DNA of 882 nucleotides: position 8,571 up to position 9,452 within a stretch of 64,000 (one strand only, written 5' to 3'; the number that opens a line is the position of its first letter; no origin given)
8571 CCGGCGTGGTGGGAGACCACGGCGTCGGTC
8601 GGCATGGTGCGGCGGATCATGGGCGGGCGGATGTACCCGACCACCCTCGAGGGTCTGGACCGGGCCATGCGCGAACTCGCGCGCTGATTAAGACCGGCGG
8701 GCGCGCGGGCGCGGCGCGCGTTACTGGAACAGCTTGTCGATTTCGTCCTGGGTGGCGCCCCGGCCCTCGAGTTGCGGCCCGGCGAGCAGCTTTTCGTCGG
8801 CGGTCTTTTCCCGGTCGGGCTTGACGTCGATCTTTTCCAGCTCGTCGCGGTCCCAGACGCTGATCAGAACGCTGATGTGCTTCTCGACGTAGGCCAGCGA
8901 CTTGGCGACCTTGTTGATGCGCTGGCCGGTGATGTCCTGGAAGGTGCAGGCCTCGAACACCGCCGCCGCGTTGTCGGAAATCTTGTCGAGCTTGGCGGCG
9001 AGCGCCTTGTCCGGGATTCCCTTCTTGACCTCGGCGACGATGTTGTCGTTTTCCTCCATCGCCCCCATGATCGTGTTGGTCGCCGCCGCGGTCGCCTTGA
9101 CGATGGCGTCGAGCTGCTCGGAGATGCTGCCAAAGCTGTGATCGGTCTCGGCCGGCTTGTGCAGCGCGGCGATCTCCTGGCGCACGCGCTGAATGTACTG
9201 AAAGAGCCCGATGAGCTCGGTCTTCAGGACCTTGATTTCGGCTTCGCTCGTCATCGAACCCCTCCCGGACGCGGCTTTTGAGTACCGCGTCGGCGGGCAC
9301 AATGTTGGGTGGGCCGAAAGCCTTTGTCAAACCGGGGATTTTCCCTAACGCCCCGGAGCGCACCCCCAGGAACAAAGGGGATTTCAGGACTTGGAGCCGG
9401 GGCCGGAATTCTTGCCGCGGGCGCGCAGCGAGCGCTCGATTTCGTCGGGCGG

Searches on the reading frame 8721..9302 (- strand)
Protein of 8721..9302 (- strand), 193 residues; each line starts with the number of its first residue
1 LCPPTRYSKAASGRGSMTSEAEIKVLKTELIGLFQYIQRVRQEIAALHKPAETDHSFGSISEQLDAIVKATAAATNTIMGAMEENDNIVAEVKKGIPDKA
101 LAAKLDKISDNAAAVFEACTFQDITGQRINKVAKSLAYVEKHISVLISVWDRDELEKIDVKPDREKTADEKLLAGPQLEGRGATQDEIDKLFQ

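Call 34: search_protein_families(library=pfam, proteins=[window:8721-9302:-], max_evalue=0.01)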
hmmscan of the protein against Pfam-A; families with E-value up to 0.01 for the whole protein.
window:8721-9302:- (193 aa): 1 family
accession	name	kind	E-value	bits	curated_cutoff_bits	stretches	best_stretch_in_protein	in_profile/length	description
PF04344.18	CheZ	-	1.3e-09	38.7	30.7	1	104-192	110-198/203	Chemotaxis phosphatase, CheZ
